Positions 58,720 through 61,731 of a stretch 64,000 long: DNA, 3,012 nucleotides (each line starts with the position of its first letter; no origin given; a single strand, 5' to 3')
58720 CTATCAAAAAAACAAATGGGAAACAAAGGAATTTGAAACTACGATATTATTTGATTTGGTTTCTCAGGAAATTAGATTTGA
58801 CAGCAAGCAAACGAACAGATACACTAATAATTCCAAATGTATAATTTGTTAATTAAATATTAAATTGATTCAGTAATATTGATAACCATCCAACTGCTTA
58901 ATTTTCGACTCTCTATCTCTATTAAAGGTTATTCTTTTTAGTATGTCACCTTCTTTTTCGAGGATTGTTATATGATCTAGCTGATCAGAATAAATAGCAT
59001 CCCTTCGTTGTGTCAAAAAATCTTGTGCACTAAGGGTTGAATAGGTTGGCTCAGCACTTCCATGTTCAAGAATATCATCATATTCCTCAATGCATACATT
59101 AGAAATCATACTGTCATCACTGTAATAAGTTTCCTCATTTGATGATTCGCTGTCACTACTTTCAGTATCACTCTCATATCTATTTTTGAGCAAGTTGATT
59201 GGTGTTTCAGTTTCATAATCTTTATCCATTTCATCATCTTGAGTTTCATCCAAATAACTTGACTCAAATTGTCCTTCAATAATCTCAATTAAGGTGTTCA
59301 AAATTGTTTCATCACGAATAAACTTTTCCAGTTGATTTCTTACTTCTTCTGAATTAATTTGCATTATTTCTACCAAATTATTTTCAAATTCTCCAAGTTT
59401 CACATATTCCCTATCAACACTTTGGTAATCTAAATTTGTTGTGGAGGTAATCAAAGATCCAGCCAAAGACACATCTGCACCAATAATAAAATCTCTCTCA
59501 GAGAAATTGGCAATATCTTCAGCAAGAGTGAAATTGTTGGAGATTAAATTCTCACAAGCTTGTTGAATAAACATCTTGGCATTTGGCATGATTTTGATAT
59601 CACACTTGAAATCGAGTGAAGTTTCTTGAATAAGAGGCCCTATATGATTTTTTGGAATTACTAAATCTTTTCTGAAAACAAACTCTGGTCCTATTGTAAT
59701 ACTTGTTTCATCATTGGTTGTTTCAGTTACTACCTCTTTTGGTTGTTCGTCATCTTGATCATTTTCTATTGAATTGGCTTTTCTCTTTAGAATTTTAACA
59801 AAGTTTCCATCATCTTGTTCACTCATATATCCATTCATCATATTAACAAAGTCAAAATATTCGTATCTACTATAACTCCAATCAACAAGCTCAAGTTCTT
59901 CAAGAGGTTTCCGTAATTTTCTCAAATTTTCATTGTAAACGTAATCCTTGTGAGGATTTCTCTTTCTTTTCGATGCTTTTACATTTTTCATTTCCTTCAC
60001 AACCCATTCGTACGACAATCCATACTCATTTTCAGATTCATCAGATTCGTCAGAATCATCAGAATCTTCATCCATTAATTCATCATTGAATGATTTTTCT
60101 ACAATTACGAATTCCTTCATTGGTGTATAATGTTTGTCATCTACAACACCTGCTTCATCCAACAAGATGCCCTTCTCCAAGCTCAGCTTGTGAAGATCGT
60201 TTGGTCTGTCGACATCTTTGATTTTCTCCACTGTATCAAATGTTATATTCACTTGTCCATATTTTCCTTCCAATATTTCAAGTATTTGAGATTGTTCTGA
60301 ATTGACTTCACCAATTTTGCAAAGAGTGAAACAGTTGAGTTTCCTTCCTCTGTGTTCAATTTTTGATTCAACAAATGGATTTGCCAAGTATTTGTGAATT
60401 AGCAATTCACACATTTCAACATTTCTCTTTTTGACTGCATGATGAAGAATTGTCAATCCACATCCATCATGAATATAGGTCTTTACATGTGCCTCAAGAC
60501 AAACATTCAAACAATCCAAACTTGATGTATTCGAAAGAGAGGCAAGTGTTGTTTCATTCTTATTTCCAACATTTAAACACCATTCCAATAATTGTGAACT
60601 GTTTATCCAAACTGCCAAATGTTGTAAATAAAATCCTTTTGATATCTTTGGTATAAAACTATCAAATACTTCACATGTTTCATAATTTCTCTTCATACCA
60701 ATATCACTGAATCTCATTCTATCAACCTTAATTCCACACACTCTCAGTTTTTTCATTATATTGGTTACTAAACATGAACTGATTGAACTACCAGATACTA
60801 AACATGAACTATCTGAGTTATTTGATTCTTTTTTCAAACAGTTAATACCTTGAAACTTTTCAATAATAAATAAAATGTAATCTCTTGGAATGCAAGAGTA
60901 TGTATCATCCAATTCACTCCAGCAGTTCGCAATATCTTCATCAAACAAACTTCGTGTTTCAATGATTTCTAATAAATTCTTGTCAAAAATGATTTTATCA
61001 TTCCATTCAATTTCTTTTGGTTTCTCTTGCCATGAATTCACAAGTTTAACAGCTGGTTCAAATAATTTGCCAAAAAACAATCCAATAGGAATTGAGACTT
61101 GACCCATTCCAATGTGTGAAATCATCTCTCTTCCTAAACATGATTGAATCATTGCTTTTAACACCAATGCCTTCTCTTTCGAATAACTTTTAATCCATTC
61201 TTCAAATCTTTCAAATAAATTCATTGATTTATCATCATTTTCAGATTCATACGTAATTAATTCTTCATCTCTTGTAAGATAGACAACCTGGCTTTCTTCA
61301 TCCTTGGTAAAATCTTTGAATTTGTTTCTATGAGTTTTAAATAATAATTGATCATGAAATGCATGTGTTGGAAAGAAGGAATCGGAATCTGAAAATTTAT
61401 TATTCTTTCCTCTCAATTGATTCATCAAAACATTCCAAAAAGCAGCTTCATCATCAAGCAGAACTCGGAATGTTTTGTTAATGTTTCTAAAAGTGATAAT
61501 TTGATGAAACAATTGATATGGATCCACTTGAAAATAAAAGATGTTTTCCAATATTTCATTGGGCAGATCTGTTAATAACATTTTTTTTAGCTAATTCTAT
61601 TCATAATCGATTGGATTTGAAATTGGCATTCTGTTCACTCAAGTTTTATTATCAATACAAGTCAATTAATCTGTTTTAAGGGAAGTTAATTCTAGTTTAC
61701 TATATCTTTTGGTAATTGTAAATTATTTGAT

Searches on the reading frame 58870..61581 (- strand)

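Call 36: search_protein_families(library=pfam, proteins=[window:58870-61581:-], max_evalue=0.001)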
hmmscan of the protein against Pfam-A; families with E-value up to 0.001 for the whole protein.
window:58870-61581:- (903 aa): 4 families
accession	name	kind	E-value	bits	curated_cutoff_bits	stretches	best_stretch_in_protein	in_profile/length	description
PF13637.12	Ank_4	-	4e-05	24.2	22.7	1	353-395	8-50/50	Ankyrin repeats (many copies)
PF12796.13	Ank_2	-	7.4e-05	23.7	27.3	1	321-397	2-82/90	Ankyrin repeats (3 copies)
PF13857.12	Ank_5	-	0.00013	22.6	27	0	370-404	11-44/56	Ankyrin repeats (many copies)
PF00023.36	Ank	-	0.00016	22.2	21.1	1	375-404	2-30/33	Ankyrin repeat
